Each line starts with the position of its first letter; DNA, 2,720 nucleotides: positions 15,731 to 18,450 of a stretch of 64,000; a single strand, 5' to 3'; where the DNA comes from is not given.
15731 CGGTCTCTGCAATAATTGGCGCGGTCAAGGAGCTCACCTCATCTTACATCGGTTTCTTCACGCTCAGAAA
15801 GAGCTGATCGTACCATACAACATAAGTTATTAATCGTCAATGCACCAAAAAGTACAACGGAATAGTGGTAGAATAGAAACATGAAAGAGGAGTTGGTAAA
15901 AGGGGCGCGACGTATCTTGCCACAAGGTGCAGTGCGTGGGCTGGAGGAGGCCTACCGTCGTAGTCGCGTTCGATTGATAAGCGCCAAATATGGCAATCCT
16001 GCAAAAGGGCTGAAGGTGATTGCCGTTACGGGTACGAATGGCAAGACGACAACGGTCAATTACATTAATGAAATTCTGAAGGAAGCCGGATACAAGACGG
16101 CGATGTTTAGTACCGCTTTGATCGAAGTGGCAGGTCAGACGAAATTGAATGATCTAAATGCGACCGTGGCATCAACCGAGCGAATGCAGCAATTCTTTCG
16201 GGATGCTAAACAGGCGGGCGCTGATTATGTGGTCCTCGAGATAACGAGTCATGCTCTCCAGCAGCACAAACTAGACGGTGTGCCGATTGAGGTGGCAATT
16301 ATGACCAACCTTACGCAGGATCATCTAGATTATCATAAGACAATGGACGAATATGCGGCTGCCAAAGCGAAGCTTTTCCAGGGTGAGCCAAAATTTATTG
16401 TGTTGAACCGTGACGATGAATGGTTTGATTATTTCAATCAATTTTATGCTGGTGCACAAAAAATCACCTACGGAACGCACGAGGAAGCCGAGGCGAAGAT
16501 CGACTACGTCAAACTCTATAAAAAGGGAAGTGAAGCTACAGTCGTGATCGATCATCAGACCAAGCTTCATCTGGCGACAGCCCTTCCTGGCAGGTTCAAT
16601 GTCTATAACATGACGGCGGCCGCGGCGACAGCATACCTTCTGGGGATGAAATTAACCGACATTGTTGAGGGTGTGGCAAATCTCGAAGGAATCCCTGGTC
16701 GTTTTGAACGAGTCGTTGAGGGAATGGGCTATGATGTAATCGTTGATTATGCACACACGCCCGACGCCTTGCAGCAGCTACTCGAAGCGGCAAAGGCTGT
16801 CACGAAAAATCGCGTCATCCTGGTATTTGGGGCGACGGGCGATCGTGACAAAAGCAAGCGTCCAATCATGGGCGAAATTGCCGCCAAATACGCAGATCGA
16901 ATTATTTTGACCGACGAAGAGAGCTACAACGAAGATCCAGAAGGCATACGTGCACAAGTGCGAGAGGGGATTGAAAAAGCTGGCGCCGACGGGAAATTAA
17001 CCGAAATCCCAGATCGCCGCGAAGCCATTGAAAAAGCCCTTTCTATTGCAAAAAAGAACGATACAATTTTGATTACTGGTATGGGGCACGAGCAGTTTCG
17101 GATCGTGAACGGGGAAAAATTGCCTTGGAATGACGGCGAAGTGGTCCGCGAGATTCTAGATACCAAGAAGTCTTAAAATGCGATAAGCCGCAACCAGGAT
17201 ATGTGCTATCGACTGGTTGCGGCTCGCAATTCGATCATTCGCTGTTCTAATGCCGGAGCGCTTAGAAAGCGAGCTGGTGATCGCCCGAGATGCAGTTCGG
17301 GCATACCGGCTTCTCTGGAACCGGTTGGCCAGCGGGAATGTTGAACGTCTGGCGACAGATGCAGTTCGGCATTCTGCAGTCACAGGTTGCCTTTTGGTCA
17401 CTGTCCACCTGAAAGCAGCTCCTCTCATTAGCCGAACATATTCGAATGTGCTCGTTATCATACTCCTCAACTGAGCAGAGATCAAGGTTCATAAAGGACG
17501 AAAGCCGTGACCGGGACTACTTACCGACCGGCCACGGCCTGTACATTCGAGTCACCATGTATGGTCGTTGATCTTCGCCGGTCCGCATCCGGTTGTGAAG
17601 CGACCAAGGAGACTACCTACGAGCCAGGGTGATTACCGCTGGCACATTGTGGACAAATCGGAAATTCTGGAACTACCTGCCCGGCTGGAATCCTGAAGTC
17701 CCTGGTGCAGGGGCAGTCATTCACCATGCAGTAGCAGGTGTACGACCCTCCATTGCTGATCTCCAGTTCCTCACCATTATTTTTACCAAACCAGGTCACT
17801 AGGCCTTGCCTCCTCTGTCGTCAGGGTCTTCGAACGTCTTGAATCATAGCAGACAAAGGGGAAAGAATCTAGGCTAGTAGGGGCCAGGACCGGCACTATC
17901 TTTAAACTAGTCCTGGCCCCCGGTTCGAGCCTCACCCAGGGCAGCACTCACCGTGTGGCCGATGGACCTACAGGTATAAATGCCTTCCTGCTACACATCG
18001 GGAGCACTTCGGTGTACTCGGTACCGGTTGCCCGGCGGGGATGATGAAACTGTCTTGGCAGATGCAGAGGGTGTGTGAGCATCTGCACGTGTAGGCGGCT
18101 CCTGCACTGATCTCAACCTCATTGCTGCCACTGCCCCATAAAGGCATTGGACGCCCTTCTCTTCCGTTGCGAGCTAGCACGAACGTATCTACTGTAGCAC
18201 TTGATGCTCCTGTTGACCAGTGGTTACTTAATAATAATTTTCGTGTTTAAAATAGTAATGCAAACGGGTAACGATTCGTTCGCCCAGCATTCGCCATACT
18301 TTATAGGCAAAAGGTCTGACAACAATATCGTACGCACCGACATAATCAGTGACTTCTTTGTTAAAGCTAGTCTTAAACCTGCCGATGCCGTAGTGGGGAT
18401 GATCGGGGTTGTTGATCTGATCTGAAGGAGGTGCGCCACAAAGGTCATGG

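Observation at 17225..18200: Three tandem paralogous 6-Cys mini-proteins with an invariant IPAGQ-x-VP motif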

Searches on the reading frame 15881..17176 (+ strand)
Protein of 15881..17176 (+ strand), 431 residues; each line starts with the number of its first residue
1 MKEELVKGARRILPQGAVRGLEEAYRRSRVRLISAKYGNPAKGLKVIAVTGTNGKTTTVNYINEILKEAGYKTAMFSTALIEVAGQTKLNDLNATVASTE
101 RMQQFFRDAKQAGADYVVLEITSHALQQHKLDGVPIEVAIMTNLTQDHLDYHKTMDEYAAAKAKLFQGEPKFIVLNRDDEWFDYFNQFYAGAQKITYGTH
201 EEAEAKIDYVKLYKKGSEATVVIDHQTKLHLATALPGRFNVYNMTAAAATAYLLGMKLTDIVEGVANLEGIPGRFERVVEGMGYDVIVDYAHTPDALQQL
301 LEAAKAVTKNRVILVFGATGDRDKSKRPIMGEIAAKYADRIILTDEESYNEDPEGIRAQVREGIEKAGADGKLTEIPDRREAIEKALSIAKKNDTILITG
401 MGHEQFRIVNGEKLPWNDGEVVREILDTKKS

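Call 14: search_protein_families(library=pfam, proteins=[window:15881-17176:+], max_evalue=0.01)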
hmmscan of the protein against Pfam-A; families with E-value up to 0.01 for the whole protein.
window:15881-17176:+ (431 aa): 7 families
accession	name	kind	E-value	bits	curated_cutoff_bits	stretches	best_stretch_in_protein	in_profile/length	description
PF08245.18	Mur_ligase_M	-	3.2e-48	164.8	24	1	49-251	1-200/200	Mur ligase middle domain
PF02875.26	Mur_ligase_C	-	3.4e-33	115.6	28.4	1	273-401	1-126/127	Mur ligase, glutamate ligase domain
PF00994.29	MoCF_biosynth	-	0.00014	22.1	26.6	0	367-400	29-64/144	Probable molybdopterin binding domain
PF00107.32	ADH_zinc_N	-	0.00077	19.9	31.8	0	272-305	47-80/129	Zinc-binding dehydrogenase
PF19842.5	YqeC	-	0.00084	20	27.6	1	47-112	1-62/145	YqeC protein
PF01012.27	ETF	-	0.001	19.4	26.7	0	298-370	18-91/181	Electron transfer flavoprotein domain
PF00884.28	Sulfatase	-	0.0059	16.4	25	1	49-204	73-200/301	Sulfatase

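Call 35: find_related_loci(query=window:15881-17176:+, collection=genome_contigs, flank=10000)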
Query window:15881-17176:+ (431 aa) in genome_contigs; peptide patterns used: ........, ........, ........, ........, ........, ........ (x = any residue, [..] = any of these).
323 stretches matched a pattern; 283 encode a relative of the query (tblastn E <= 1e-3); the best 80 are kept; 80 distinct loci.
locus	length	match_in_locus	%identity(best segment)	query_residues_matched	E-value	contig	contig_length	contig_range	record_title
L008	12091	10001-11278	89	1-426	0e+0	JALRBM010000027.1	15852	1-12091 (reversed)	MAG: Candidatus Saccharimonadia bacterium isolate HM.33 HM_1277254, whole genome shotgun sequence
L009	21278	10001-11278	86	1-426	0e+0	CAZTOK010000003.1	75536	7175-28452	MAG TPA_asm: uncultured Candidatus Saccharibacteria bacterium isolate SRP200132_co1_475 genome assembly, contig: NODE_43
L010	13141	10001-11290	84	1-430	0e+0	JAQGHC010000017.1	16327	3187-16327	MAG: Candidatus Saccharibacteria bacterium isolate RYN_423 scaffold_126328, whole genome shotgun sequence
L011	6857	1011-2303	82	1-431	0e+0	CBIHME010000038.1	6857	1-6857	MAG TPA_asm: uncultured bacterium isolate SRR17255032_binner12_Refined_22 genome assembly, contig: ERZ27337163.2092, who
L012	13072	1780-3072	82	1-431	0e+0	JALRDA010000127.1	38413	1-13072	MAG: Candidatus Saccharimonadia bacterium isolate JJ.18 JJ_247043, whole genome shotgun sequence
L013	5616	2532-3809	82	1-426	0e+0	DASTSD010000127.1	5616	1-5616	MAG TPA_asm: Candidatus Saccharimonadales bacterium isolate SMAG_U2271 k141_1428908, whole genome shotgun sequence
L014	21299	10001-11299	81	1-431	0e+0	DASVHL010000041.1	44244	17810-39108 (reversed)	MAG TPA_asm: Candidatus Saccharimonadales bacterium isolate SMAG_U2965 k141_2180, whole genome shotgun sequence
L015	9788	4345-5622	80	1-426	0e+0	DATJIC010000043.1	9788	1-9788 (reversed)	MAG TPA_asm: Verrucomicrobiia bacterium isolate SMAG_U15528 k141_10758503, whole genome shotgun sequence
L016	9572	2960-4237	82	1-426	0e+0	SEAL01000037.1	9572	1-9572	MAG: Chloroflexi bacterium isolate PMG_070 scaffold_32962, whole genome shotgun sequence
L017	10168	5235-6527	79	1-431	0e+0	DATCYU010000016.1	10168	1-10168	MAG TPA_asm: Candidatus Saccharimonadales bacterium isolate SMAG_U52 k141_197942, whole genome shotgun sequence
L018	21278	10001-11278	80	1-426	0e+0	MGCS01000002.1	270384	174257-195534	MAG: Candidatus Saccharibacteria bacterium RIFCSPHIGHO2_12_FULL_44_22 rifcsphigho2_12_scaffold_126, whole genome shotgun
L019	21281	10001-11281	82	1-427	0e+0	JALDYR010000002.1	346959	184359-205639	MAG: Candidatus Saccharibacteria bacterium isolate MCT-ROC-43 NODE_3_length_346959_cov_59.317160, whole genome shotgun s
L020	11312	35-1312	80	1-426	0e+0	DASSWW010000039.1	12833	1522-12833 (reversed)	MAG TPA_asm: Candidatus Saccharimonadales bacterium isolate SMAG_U633 k141_1235327, whole genome shotgun sequence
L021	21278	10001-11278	80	1-426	0e+0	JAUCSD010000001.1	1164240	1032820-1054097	MAG: Candidatus Saccharibacteria bacterium isolate RYN_404 scaffold_239928, whole genome shotgun sequence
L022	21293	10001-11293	80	1-430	0e+0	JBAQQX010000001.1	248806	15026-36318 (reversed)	MAG: Candidatus Saccharimonadales bacterium isolate MFD12015_ilm_asm_bin4 k127_187969, whole genome shotgun sequence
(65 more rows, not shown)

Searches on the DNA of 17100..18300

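Call 70: search_rna_families(source=window, start=17100, end=18300, threshold=evalue, max_evalue=5)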
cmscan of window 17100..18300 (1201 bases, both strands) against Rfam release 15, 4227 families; matches with E-value up to 5: 3.
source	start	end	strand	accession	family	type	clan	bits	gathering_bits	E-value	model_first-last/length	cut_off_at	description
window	18058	18134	+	RF03563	mir-BART16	Gene; miRNA;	-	17.8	100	3.1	1-87/87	no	mir-BART16 microRNA precursor family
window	18053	18104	+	RF04308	HCV_SL2531-SL2549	Cis-reg;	-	14.8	56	4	1-72/72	no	Hepatitis C virus stem-loop SL2531 and SL2549AU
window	18037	18080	+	RF01129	sR44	Gene; snRNA; snoRNA; CD-box;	-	13.2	45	2.4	1-55/55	no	Small nucleolar RNA sR44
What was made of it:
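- Tried and rejected: Rfam on the array at a permissive threshold gave only chance hits (call 70).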
